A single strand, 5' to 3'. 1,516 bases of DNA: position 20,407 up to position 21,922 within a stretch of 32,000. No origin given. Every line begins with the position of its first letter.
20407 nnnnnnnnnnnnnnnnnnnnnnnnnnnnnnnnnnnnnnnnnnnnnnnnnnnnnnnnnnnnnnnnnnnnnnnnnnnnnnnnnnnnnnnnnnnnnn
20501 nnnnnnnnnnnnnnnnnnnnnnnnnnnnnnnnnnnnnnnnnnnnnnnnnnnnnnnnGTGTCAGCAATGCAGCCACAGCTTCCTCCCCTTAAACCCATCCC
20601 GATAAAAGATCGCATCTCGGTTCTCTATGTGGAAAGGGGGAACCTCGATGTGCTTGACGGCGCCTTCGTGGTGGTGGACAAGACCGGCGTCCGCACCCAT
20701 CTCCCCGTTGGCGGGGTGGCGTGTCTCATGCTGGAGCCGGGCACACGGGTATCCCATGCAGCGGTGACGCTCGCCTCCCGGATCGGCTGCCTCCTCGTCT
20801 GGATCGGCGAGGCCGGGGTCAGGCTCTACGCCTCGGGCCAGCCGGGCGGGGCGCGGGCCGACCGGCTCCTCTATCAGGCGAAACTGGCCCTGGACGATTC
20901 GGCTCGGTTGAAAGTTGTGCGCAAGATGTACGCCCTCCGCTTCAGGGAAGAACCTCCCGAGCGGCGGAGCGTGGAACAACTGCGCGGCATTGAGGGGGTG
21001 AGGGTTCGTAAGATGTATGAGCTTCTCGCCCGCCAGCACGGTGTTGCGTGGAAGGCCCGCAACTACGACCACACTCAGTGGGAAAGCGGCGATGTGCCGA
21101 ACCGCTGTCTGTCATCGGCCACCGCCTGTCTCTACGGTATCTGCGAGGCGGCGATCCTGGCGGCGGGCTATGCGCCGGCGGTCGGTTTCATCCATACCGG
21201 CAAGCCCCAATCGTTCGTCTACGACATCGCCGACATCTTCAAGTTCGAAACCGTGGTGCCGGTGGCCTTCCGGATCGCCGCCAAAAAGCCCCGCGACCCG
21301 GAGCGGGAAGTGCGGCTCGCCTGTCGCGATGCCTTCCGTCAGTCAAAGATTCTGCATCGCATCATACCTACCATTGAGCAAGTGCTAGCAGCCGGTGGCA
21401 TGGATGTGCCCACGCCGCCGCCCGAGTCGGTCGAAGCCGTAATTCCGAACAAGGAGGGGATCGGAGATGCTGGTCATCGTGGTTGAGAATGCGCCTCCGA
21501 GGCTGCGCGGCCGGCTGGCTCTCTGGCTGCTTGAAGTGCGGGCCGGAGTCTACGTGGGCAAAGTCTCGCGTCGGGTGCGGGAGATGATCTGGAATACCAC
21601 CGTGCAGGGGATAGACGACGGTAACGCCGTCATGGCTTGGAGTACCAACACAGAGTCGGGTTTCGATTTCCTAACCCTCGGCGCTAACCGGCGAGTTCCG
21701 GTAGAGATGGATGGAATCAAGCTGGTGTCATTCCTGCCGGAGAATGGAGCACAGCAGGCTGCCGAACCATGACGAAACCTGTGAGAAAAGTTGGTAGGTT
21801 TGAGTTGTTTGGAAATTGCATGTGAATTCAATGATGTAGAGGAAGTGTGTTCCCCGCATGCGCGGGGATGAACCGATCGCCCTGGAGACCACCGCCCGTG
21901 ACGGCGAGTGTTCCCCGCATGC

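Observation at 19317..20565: HTH + Fic (toxin-antitoxin-like) cassette embedded inside the type I-E cas operon, between cas6e and cas1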

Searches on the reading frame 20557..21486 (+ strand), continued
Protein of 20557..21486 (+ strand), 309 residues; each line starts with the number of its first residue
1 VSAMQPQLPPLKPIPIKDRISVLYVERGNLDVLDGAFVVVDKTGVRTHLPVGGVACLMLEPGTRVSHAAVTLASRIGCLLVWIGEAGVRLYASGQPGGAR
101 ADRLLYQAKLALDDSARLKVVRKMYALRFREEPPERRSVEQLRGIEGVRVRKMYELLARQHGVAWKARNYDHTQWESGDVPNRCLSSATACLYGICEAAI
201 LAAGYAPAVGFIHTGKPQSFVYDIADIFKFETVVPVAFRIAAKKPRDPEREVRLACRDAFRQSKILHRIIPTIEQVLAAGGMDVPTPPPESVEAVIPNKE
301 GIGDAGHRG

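Call 78: search_protein_families(library=padloc, proteins=[L108:2063-2896:+, L108:2910-4001:+, L153:3845-4891:+, L151:4144-4953:+, L194:3694-4959:+, L128:633-1745:+, L135:4375-4875:+, L162:4243-4935:+, L175:4221-4889:+, L136:4032-4385:+], max_evalue=0.00001)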
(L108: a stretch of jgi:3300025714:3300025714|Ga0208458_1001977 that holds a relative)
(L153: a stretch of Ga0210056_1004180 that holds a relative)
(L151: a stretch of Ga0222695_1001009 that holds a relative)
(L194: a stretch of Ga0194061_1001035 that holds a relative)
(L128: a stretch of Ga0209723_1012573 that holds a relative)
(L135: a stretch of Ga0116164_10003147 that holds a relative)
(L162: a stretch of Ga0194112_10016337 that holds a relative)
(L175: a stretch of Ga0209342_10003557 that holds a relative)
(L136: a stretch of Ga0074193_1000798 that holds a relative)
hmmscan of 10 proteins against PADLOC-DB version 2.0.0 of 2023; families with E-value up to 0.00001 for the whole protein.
L108:2063-2896:+ (277 aa): 2 families
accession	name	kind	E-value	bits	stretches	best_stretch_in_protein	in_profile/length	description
PDLC04920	PDC-S13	-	1.1e-123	410.1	1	3-272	5-276/286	-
PDLC04841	PDC-S04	-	3.3e-22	77.5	1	5-105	7-112/292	-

L108:2910-4001:+ (363 aa): 7 families
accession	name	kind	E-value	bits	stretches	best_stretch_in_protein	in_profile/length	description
PDLC03963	SoFic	-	3.4e-38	130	1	23-341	34-346/361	-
PDLC04966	PDC-S24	-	2.8e-13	47.5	1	99-249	223-372/497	-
PDLC04839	PDC-S04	-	6.3e-12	43.6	1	190-240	135-181/205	-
PDLC04837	PDC-S04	-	1.6e-11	42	1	42-212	17-181/234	-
PDLC04840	PDC-S04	-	3.5e-10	38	1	84-216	49-177/227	-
PDLC04836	PDC-S04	-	4.4e-10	37.1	1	37-211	12-184/244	-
PDLC04838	PDC-S04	-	1.3e-06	26.4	1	188-241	136-190/209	-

L153:3845-4891:+ (348 aa): 7 families
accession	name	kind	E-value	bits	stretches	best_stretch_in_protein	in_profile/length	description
PDLC03963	SoFic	-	4.4e-30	103.3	1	45-274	51-268/361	-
PDLC04836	PDC-S04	-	2.2e-16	57.8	1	49-218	24-192/244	-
PDLC04837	PDC-S04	-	5.7e-14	50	1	52-247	27-211/234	-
PDLC04840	PDC-S04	-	3.8e-13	47.7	1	50-213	11-174/227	-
PDLC04839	PDC-S04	-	1.7e-12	45.5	1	102-240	53-182/205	-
PDLC04966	PDC-S24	-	4.2e-12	43.7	1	97-209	221-332/497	-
PDLC04838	PDC-S04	-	6.6e-06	24.1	1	183-220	132-169/209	-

L151:4144-4953:+ (269 aa): 7 families
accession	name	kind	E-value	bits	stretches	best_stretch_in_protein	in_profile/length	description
PDLC04836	PDC-S04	-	6.2e-31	105.4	1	8-222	11-214/244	-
PDLC04840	PDC-S04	-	1.6e-29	101.2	1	27-220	16-199/227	-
PDLC04837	PDC-S04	-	1.1e-21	75.1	1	10-220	14-208/234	-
PDLC03963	SoFic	-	7.3e-21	72.9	1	26-220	60-243/361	-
PDLC04839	PDC-S04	-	2e-16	58.3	1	42-218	17-184/205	-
PDLC04966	PDC-S24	-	3e-10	37.6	1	81-218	229-366/497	-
PDLC04838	PDC-S04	-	1.4e-06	26.2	1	130-218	97-184/209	-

L194:3694-4959:+ (421 aa): 32 families (the best 25 are shown)
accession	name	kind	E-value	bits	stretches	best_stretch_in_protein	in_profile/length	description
PDLC04807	PDC-S02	-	1.2e-131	437.1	1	66-418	9-347/351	-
PDLC04810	PDC-S02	-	4.4e-88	293.9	1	72-414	9-348/355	-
PDLC04803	PDC-S02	-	2.8e-86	287.5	1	139-418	5-266/269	-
PDLC04795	PDC-S02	-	2.3e-84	281.6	1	56-416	15-350/357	-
PDLC04831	PDC-S02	-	3.3e-81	271.4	1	70-412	7-336/346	-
PDLC04820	PDC-S02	-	2.6e-75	251.5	1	70-418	20-328/332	-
PDLC04822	PDC-S02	-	5.3e-75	250.7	1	76-372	12-288/294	-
PDLC04827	PDC-S02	-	5.6e-68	227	1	73-308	9-231/234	-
PDLC04813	PDC-S02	-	1.7e-48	162.8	1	254-414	6-166/175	-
PDLC04802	PDC-S02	-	2.4e-43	146.2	2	74-206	9-130/171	-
PDLC04812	PDC-S02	-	1.3e-42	143.2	1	74-227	8-148/151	-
PDLC04817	PDC-S02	-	3.2e-40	136.4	1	76-281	10-205/286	-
PDLC01464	PD_DExK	-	4.9e-37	125.1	1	184-329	1-126/126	"CAS-I,CAS-II,CAS-III,CAS-IV,CAS-V,CAS-VI; associated"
PDLC04797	PDC-S02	-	1e-35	120.5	1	76-204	7-122/126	-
PDLC04826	PDC-S02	-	8.2e-33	111.9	1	69-296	6-217/222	-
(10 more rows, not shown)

L128:633-1745:+ (370 aa): 38 families (the best 25 are shown)
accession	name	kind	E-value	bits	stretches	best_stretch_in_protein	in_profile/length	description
PDLC04852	PDC-S05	-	2.5e-156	517.9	1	6-342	8-340/346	-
PDLC04853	PDC-S05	-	1.4e-140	466.2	1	7-338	4-329/336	-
PDLC04851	PDC-S05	-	4.8e-136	451.3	1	6-322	7-323/342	-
PDLC04868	PDC-S05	-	1e-122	407.4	1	7-322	4-320/335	-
PDLC04864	PDC-S05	-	5e-120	397.9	1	65-340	3-272/277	-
PDLC04843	PDC-S05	-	2.2e-117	390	1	7-336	4-324/330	-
PDLC04871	PDC-S05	-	3.9e-109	363.6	1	7-324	129-445/468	-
PDLC04870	PDC-S05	-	9.4e-85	281.3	1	7-217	7-211/214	-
PDLC04876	PDC-S05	-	1.2e-74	247.8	1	4-174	4-170/174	-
PDLC04872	PDC-S05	-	1.7e-57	191.4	1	8-136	4-132/152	-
PDLC04854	PDC-S05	-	3.9e-56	188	1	9-135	4-130/212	-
PDLC04965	PDC-S23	-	3.9e-55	185.5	1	8-137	4-133/327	-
PDLC04964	PDC-S23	-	1.5e-54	183.4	1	9-137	4-132/331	-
PDLC04858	PDC-S05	-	1.5e-51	171.8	1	8-136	4-129/138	-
PDLC04879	PDC-S05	-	5.1e-49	165.3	1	7-131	3-125/285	-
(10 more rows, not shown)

L135:4375-4875:+ (166 aa): 0 families

L162:4243-4935:+ (230 aa): 3 families
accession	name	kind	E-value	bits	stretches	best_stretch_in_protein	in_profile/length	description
PDLC04869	PDC-S05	-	1.7e-49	166.7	1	51-200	14-161/306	-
PDLC04856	PDC-S05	-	4e-49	164.7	1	45-208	3-163/177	-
PDLC04849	PDC-S05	-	7.4e-37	124.8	1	51-184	7-137/183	-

L175:4221-4889:+ (222 aa): 0 families

L136:4032-4385:+ (117 aa): 0 families

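Call 79: search_protein_families(library=ncbifam, proteins=[L108:2063-2896:+, L108:2910-4001:+, L153:3845-4891:+, L151:4144-4953:+, L194:3694-4959:+, L128:633-1745:+, L135:4375-4875:+, L162:4243-4935:+, L175:4221-4889:+, L136:4032-4385:+], max_evalue=0.00001)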
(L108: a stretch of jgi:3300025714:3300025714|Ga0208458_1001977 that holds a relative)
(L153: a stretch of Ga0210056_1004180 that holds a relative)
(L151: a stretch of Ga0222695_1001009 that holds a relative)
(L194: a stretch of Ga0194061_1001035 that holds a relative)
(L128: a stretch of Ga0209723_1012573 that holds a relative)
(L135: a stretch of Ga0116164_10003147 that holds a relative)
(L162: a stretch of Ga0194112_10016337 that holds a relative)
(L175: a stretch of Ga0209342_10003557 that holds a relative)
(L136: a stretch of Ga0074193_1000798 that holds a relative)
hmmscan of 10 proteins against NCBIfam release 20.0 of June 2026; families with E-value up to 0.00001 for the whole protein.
L108:2063-2896:+ (277 aa): 0 families

L108:2910-4001:+ (363 aa): 2 families
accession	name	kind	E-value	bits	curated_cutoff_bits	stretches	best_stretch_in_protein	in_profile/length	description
NF046030.1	ProtAdlyltaseSoFic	equivalog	1.1e-12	47.6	550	1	45-287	51-279/361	protein adenylyltransferase Fic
TIGR02613.1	mob_myst_B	hypoth_equivalog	5.8e-06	26.3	124.4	0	193-227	120-154/186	mobile mystery protein B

L153:3845-4891:+ (348 aa): 1 family
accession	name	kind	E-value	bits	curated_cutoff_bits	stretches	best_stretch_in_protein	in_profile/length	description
NF046030.1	ProtAdlyltaseSoFic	equivalog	2.8e-12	46.3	550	1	152-246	151-244/361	protein adenylyltransferase Fic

L151:4144-4953:+ (269 aa): 2 families
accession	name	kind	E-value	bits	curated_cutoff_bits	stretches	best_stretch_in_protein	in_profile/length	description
TIGR02613.1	mob_myst_B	hypoth_equivalog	5.6e-06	26.4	124.4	0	166-204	112-150/186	mobile mystery protein B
NF041381.1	XopAC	subfamily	8.8e-06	24.7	450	1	78-215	298-431/451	XopAC/AvrAC family type III secretion system effector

L194:3694-4959:+ (421 aa): 0 families

L128:633-1745:+ (370 aa): 0 families

L135:4375-4875:+ (166 aa): 3 families
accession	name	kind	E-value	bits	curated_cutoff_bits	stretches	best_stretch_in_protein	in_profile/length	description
TIGR02436.1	TIGR02436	subfamily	7.2e-23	80.9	24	1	11-116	1-105/109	four helix bundle protein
NF008912.0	PRK12275.1-6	subfamily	5.4e-22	78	124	1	5-82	2-76/117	hypothetical protein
NF008911.0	PRK12275.1-2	subfamily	1.1e-17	64.6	137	1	6-114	4-110/118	hypothetical protein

L162:4243-4935:+ (230 aa): 0 families

L175:4221-4889:+ (222 aa): 0 families

L136:4032-4385:+ (117 aa): 0 families

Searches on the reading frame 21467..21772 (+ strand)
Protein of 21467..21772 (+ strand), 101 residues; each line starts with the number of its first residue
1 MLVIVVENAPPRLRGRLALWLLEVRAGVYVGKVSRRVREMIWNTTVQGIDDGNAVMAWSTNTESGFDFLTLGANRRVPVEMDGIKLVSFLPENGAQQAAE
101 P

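Call 3: search_protein_families(library=ncbifam, proteins=[window:21467-21772:+], max_evalue=0.01)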
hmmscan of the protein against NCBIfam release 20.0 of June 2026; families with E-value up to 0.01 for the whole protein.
window:21467-21772:+ (101 aa): 1 family
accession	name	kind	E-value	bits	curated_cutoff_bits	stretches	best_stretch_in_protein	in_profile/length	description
TIGR01873.1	cas_CT1978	equivalog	3.1e-37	126.6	33.15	1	1-86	1-87/87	type I-E CRISPR-associated endoribonuclease Cas2e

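Call 4: search_protein_families(library=pfam, proteins=[window:21467-21772:+], max_evalue=0.01)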
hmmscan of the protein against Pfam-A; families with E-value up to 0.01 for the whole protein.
window:21467-21772:+ (101 aa): 1 family
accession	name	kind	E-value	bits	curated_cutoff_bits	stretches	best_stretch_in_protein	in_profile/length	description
PF09707.15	Cas_Cas2CT1978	-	3.3e-37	126.9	24.7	1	1-86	1-86/86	CRISPR-associated protein (Cas_Cas2CT1978)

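Call 33: find_encoding_contigs(protein=window:21467-21772:+, flank=6000, max_places=10)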
Protein window:21467-21772:+ (101 aa): 23 contigs read that carry it; 6 places shown.
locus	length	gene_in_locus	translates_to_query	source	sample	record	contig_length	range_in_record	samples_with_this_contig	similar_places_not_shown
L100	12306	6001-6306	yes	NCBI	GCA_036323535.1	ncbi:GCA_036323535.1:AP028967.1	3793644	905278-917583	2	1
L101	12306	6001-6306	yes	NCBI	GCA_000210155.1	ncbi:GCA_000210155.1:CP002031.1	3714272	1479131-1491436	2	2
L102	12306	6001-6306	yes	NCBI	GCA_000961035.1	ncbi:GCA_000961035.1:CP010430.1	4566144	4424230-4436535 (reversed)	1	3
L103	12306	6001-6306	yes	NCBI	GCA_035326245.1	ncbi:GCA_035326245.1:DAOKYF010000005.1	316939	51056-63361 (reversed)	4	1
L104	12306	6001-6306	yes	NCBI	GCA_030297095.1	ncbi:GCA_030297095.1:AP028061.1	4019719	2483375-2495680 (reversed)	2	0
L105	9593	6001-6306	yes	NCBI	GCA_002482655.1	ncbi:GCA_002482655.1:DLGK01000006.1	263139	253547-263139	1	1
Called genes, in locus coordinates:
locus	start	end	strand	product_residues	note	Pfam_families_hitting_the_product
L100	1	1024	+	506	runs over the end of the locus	PF09481:CRISPR_Cse1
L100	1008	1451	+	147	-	PF09485:CRISPR_Cse2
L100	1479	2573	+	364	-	PF09344:Cas_CT1975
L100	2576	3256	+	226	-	PF09704:Cas_Cas5d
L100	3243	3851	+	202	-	PF08798:CRISPR_assoc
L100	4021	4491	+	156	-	PF01381:HTH_3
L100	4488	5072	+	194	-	PF02661:Fic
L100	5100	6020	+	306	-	PF01867:Cas_Cas1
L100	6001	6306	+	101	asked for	PF09707:Cas_Cas2CT1978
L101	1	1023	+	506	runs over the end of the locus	PF09481:CRISPR_Cse1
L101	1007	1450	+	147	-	PF09485:CRISPR_Cse2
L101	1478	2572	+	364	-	PF09344:Cas_CT1975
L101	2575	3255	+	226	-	PF09704:Cas_Cas5d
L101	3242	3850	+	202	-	PF08798:CRISPR_assoc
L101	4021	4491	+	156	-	PF01381:HTH_3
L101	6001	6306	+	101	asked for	PF09707:Cas_Cas2CT1978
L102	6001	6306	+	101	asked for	PF09707:Cas_Cas2CT1978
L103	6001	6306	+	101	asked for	PF09707:Cas_Cas2CT1978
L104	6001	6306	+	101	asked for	PF09707:Cas_Cas2CT1978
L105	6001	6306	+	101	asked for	PF09707:Cas_Cas2CT1978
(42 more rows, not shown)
